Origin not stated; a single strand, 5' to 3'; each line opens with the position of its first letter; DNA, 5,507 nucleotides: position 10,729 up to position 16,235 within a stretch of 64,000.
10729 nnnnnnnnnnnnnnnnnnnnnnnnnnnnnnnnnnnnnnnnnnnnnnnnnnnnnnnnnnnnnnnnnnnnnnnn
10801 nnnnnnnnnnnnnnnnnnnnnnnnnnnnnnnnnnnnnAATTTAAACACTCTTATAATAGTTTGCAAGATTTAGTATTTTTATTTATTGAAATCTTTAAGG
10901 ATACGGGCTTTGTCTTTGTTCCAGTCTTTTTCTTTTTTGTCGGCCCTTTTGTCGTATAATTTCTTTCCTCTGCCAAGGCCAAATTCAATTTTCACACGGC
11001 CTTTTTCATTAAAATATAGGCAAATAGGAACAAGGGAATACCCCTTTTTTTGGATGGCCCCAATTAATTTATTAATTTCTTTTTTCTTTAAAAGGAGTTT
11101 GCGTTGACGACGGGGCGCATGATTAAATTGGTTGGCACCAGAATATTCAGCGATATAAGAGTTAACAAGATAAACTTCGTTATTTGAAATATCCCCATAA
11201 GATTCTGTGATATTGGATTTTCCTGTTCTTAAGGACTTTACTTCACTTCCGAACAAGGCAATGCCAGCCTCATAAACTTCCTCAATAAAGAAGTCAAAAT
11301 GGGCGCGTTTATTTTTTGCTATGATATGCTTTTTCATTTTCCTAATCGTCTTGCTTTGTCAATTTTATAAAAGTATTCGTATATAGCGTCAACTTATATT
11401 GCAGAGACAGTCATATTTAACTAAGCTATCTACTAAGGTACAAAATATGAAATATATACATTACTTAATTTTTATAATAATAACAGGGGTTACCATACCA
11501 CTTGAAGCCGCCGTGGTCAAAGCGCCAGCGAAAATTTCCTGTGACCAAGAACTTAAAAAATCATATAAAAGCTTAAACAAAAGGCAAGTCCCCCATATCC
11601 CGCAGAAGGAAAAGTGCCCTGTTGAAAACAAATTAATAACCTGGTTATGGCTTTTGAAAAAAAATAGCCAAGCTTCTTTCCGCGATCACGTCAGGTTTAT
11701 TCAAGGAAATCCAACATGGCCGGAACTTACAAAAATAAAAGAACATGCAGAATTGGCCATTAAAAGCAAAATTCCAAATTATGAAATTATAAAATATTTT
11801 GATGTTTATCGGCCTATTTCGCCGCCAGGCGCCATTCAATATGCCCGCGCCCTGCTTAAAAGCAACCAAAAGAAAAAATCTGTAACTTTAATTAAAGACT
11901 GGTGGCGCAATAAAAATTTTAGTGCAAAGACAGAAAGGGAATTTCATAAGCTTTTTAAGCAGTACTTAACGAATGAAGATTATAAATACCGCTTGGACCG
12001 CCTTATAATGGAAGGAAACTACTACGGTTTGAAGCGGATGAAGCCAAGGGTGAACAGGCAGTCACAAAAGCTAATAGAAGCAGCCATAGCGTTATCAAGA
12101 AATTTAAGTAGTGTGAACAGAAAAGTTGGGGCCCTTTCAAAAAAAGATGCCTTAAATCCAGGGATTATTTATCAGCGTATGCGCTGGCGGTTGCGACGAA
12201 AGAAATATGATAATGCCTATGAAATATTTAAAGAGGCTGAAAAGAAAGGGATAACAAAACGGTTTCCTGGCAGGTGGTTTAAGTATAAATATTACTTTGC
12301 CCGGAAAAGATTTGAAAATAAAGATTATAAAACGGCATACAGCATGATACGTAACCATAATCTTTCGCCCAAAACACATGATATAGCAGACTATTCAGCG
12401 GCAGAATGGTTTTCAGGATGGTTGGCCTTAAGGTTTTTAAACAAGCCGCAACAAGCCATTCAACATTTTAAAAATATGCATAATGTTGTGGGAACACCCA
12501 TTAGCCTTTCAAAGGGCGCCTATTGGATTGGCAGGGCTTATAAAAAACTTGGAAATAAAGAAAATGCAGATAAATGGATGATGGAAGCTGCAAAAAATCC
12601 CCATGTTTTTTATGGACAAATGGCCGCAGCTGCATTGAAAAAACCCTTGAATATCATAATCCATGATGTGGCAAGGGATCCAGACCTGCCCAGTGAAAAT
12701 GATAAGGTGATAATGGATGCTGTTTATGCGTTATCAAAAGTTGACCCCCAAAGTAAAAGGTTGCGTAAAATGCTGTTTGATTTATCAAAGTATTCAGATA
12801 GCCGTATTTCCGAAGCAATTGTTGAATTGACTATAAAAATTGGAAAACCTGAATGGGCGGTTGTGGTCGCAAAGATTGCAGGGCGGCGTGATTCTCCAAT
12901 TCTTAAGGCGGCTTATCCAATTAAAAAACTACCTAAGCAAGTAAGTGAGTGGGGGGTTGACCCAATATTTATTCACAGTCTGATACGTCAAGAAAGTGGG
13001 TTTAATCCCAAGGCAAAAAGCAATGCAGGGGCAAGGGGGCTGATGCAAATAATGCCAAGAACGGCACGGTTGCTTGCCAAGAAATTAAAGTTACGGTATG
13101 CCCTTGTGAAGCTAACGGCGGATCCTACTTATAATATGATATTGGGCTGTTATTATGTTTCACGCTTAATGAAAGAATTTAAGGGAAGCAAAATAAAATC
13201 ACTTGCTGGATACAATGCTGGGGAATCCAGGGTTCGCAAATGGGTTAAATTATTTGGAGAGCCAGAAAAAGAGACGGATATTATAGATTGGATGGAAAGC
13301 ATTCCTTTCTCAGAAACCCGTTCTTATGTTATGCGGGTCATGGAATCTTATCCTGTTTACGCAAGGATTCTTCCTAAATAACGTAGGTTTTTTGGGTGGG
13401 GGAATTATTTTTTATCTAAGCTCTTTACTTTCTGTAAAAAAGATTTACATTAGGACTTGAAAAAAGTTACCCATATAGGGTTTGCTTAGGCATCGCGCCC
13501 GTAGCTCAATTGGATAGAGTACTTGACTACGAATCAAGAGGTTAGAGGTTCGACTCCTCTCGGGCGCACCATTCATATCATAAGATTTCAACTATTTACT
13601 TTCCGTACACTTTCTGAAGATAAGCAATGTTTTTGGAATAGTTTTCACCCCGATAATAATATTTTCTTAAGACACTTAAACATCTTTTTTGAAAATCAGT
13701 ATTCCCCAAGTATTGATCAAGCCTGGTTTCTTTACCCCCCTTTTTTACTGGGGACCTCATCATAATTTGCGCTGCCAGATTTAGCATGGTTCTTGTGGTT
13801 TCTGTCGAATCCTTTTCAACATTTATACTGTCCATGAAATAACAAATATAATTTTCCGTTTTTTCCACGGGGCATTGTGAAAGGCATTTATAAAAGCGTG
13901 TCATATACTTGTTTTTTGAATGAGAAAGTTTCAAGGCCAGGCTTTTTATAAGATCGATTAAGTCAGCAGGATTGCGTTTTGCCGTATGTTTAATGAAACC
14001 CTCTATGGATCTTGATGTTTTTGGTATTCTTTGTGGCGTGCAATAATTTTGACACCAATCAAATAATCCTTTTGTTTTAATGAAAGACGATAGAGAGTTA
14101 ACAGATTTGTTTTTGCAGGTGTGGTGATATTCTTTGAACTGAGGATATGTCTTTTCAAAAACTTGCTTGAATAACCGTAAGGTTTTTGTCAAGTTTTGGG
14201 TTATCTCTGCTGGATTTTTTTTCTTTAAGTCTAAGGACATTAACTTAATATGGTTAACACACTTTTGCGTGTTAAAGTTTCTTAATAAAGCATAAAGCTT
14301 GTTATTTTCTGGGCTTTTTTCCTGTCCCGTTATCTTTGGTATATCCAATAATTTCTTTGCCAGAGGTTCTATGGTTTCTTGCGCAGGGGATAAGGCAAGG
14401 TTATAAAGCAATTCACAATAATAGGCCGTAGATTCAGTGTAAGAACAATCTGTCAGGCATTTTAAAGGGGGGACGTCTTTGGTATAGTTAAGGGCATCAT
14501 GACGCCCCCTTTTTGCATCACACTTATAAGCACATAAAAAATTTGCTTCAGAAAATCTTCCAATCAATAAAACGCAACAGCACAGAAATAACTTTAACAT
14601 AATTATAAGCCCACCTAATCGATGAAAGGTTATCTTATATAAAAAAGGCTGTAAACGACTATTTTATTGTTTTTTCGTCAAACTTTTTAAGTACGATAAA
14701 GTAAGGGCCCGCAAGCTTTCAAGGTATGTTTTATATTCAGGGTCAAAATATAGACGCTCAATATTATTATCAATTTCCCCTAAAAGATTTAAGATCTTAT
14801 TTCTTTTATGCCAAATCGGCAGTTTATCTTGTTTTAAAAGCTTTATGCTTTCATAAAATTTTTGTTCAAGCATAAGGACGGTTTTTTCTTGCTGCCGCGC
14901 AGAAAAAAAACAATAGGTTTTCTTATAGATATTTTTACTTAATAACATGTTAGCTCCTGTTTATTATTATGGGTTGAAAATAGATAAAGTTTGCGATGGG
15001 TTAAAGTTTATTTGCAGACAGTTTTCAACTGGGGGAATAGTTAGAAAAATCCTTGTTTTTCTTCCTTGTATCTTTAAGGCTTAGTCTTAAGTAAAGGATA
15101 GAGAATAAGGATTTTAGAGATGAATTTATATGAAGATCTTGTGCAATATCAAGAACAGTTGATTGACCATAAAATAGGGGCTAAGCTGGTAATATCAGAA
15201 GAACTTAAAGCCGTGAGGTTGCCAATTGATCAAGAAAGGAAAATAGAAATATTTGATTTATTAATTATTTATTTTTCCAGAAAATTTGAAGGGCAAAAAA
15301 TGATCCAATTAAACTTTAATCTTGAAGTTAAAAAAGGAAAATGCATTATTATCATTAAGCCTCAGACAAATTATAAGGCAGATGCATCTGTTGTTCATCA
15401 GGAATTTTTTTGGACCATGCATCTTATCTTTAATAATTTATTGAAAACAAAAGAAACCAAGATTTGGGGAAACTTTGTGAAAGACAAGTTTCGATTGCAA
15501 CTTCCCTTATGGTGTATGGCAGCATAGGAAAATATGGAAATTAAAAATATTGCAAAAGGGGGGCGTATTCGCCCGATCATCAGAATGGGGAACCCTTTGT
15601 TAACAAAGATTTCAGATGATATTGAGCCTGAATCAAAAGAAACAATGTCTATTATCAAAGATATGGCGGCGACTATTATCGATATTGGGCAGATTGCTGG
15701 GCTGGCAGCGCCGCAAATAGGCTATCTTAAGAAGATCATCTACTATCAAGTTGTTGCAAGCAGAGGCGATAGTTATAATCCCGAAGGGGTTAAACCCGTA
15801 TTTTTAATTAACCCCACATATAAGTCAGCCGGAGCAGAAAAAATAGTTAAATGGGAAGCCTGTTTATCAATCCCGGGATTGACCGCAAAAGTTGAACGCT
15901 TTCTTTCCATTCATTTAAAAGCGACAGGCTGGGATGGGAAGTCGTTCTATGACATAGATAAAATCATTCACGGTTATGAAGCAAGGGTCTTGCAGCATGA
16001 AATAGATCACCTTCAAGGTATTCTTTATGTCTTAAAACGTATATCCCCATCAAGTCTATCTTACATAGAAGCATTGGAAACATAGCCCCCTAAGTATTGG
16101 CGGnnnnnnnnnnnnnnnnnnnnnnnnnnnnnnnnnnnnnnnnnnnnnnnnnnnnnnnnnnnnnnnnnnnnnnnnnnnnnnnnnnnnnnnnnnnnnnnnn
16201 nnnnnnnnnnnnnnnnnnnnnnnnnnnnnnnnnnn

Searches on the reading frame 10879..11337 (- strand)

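Call 10: search_protein_families(library=pfam, proteins=[window:10879-11337:-], max_evalue=0.001)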
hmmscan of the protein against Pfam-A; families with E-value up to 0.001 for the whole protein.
window:10879-11337:- (152 aa): 1 family
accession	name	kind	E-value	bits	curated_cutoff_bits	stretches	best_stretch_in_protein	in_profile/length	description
PF01668.23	SmpB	-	5.6e-56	188.9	27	1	6-148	1-142/143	SmpB protein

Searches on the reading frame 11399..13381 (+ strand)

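Call 10: search_protein_families(library=pfam, proteins=[window:11399-13381:+], max_evalue=0.001)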
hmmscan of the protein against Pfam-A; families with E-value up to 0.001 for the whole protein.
window:11399-13381:+ (660 aa): 1 family
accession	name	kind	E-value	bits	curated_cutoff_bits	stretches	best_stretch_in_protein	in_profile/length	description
PF01464.25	SLT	-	9.5e-29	99.8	21.3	1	516-626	8-115/117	Transglycosylase SLT domain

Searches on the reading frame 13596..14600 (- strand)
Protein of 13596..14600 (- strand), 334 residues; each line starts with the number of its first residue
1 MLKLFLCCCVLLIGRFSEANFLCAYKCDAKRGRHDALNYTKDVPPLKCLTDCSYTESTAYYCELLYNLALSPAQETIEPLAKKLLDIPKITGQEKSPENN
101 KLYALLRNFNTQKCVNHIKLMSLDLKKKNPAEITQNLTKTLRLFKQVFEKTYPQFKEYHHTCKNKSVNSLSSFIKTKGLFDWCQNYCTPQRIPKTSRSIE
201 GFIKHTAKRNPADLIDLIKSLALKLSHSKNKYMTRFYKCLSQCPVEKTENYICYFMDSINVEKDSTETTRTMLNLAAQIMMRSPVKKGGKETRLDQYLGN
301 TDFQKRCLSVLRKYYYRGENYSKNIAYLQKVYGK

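Call 10: search_protein_families(library=pfam, proteins=[window:13596-14600:-], max_evalue=0.001)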
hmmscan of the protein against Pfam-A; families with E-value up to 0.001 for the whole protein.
window:13596-14600:- (334 aa): 0 families

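Call 49: search_protein_families(library=ncbifam, proteins=[window:13596-14600:-], max_evalue=0.1)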
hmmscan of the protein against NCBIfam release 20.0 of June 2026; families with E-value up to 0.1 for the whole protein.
window:13596-14600:- (334 aa): 1 family
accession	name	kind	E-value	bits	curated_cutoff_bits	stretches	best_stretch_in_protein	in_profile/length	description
NF033544.1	transpos_IS1249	exception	0.0051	16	300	1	151-205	231-295/382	IS1249 family transposase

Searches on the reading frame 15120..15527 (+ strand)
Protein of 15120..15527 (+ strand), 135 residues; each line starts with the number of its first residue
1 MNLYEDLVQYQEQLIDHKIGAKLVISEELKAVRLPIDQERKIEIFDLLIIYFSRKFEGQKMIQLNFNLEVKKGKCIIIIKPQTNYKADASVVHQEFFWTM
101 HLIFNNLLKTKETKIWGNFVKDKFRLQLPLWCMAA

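Call 10: search_protein_families(library=pfam, proteins=[window:15120-15527:+], max_evalue=0.001)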
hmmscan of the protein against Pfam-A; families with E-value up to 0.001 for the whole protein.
window:15120-15527:+ (135 aa): 0 families

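Call 49: search_protein_families(library=ncbifam, proteins=[window:15120-15527:+], max_evalue=0.1)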
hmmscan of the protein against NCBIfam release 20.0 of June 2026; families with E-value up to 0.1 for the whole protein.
window:15120-15527:+ (135 aa): 1 family
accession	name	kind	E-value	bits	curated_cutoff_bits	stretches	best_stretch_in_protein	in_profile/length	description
NF007560.0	PRK10187.1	equivalog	0.062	12.6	327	1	59-89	148-178/266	trehalose-phosphatase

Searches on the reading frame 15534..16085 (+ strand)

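Call 10: search_protein_families(library=pfam, proteins=[window:15534-16085:+], max_evalue=0.001)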
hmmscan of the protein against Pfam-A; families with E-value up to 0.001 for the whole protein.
window:15534-16085:+ (183 aa): 1 family
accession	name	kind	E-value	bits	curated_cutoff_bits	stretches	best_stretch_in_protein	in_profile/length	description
PF01327.26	Pep_deformylase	-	7.7e-37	126.7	22.8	1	12-167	1-148/156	Polypeptide deformylase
